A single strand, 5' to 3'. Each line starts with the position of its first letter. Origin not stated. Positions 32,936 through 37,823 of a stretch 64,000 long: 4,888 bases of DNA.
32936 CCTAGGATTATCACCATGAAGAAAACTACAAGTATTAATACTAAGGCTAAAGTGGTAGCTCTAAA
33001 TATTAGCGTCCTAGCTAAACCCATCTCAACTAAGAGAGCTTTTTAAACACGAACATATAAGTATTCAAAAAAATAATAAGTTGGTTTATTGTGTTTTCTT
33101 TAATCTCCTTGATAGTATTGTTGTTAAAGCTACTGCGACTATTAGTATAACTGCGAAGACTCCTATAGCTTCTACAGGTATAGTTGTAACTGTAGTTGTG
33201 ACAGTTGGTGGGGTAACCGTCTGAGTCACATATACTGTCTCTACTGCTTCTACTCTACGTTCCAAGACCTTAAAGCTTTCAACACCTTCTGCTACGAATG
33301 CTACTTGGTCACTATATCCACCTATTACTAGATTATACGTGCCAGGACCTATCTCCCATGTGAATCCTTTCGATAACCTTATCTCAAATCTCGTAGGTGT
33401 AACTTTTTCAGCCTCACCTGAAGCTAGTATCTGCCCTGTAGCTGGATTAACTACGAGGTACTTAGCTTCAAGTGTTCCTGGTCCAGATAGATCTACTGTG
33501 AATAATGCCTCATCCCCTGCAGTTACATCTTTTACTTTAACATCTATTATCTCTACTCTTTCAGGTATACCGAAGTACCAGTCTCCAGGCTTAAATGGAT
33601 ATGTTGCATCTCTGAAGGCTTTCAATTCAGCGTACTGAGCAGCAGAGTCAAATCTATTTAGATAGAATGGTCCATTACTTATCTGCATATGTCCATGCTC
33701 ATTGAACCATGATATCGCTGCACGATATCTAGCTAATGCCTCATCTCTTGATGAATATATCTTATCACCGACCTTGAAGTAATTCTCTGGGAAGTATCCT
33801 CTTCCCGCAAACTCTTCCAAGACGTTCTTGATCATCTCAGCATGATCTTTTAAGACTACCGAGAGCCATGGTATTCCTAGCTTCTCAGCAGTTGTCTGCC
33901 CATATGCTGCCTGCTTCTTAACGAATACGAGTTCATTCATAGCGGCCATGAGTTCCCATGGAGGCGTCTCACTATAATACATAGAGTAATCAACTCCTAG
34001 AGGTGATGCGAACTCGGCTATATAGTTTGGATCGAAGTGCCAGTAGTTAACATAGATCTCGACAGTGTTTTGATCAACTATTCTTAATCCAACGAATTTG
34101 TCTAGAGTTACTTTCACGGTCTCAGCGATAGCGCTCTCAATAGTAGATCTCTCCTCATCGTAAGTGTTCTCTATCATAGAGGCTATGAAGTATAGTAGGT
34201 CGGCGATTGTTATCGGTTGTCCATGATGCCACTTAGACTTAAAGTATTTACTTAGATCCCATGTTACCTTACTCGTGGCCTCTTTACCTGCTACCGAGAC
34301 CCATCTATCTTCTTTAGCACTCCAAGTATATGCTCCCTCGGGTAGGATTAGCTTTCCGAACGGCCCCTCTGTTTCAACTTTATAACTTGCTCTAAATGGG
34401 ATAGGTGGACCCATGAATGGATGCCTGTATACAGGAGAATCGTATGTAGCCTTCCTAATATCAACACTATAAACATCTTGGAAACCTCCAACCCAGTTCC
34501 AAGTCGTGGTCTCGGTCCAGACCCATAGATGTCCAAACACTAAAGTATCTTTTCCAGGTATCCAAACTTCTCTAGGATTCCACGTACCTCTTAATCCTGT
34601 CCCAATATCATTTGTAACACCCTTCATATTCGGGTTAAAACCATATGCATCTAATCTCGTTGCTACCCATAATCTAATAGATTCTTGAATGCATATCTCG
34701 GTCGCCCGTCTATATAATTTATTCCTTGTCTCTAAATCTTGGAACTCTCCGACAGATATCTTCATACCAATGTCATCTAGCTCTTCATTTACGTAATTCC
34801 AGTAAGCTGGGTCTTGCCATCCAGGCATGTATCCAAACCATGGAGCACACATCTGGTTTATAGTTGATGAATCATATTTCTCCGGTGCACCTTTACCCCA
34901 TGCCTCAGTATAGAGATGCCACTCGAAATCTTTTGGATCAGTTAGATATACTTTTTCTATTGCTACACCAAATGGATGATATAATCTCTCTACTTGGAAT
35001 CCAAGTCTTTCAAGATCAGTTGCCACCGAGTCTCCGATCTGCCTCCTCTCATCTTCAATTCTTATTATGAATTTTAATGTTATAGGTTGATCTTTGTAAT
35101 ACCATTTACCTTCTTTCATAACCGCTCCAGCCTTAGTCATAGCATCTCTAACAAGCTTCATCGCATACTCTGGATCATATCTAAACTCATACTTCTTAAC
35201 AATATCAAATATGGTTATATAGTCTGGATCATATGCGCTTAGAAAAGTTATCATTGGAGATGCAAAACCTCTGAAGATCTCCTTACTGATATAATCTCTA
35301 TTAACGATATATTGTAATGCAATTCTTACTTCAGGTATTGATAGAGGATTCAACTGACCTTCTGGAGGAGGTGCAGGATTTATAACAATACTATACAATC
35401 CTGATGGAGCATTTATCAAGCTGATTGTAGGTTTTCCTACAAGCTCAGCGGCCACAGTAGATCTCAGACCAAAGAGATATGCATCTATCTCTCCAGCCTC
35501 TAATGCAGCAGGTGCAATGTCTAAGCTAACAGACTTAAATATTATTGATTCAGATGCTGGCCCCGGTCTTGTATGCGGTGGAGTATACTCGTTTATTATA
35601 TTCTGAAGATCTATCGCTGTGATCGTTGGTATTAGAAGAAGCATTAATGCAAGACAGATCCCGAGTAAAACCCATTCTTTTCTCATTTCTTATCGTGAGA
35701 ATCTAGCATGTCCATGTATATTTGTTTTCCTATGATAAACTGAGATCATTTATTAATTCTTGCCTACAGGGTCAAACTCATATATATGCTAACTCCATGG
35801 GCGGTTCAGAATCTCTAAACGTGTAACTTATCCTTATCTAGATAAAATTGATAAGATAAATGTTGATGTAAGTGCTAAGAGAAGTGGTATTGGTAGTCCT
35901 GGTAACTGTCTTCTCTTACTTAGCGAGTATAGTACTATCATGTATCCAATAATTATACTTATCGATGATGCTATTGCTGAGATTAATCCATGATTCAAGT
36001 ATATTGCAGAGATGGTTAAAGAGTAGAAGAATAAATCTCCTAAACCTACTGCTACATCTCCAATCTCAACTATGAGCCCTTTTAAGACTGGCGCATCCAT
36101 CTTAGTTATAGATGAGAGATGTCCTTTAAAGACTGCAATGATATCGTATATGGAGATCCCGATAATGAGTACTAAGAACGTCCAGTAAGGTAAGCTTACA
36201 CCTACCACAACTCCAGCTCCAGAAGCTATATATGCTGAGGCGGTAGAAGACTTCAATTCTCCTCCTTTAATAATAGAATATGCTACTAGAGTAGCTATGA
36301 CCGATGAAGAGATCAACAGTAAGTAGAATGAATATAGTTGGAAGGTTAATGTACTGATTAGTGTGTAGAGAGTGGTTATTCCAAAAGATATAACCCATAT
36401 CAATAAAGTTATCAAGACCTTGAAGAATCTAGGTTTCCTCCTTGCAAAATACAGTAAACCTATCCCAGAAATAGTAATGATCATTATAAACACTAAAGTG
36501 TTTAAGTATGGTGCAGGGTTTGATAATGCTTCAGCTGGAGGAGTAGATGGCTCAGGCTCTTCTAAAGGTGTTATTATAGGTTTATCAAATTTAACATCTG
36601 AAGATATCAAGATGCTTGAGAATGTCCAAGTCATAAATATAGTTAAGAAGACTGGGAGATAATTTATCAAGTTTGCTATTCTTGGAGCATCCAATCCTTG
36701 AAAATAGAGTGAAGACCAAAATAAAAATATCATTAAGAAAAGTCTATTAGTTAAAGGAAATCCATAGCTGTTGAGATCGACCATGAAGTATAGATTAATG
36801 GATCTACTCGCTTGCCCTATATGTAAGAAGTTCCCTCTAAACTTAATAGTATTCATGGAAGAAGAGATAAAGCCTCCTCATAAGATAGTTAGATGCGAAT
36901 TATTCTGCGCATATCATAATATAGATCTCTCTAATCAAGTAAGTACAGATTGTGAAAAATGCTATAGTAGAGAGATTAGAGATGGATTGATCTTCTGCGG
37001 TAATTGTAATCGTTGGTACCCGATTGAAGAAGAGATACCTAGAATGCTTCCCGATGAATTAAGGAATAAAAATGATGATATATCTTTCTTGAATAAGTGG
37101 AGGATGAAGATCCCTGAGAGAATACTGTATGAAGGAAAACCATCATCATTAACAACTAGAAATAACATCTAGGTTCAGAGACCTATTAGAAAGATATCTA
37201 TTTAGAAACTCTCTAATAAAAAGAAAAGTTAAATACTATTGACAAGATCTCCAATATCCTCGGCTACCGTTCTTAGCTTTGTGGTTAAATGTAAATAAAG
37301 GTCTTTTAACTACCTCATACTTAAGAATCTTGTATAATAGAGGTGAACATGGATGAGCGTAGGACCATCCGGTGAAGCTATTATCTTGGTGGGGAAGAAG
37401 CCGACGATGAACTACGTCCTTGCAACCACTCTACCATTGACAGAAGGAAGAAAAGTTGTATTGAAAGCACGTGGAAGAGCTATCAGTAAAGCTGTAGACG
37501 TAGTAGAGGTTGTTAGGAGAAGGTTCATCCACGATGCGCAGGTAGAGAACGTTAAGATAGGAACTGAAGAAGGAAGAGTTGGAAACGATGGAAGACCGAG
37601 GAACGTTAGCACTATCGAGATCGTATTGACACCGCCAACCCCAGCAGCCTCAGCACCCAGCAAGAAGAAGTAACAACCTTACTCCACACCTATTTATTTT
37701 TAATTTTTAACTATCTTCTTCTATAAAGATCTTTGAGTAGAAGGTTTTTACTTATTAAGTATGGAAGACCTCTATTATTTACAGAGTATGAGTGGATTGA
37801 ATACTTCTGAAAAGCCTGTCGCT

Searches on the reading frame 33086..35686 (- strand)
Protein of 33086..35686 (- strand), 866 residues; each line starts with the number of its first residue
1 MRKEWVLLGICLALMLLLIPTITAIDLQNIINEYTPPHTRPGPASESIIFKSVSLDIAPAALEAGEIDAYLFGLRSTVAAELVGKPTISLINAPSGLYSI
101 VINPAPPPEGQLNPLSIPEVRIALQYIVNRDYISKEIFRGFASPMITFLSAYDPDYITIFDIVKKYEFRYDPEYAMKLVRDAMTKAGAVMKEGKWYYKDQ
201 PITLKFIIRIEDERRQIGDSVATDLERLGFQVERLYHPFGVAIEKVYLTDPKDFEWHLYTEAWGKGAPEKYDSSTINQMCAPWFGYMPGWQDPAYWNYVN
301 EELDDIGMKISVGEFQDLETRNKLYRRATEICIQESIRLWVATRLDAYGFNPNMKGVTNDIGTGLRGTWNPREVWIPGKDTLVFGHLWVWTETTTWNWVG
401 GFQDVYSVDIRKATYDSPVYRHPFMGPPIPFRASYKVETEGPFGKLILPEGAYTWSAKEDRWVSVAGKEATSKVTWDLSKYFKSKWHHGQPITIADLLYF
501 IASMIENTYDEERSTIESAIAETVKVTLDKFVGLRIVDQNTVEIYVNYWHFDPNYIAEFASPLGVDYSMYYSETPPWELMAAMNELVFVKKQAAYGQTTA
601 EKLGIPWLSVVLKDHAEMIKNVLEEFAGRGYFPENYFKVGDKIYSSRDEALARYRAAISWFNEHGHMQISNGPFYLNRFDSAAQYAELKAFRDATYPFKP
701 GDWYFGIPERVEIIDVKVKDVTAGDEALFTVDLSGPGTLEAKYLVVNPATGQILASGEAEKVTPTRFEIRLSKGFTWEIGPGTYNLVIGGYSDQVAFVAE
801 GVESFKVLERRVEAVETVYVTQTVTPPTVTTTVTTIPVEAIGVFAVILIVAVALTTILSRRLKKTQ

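Call 14: search_protein_families(library=pfam, proteins=[window:33086-35686:-], max_evalue=0.00001)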
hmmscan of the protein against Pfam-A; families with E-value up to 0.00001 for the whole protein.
window:33086-35686:- (866 aa): 1 family
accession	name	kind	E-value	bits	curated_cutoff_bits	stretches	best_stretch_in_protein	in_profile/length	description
PF00496.27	SBP_bac_5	-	7e-22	78.5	32.4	1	43-273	146-356/368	Bacterial extracellular solute-binding proteins, family 5 Middle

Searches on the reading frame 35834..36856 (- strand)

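Call 14: search_protein_families(library=pfam, proteins=[window:35834-36856:-], max_evalue=0.00001)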
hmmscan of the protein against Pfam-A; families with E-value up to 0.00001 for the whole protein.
window:35834-36856:- (340 aa): 2 families
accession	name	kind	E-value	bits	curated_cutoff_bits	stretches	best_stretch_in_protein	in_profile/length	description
PF01080.22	Presenilin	-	9.9e-09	34.9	34.3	1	268-336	332-401/408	Presenilin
PF06550.16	SPP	-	9.3e-08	32.3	23.9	0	109-246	24-159/283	Signal-peptide peptidase, presenilin aspartyl protease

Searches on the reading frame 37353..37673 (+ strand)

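Call 25: search_protein_families(library=pfam, proteins=[window:37353-37673:+], max_evalue=0.00001)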
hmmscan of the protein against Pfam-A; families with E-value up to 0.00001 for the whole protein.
window:37353-37673:+ (106 aa): 1 family
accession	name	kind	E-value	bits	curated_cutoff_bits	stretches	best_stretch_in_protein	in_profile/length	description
PF01918.27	Alba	-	5.2e-17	61.8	25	1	10-70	2-65/66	Alba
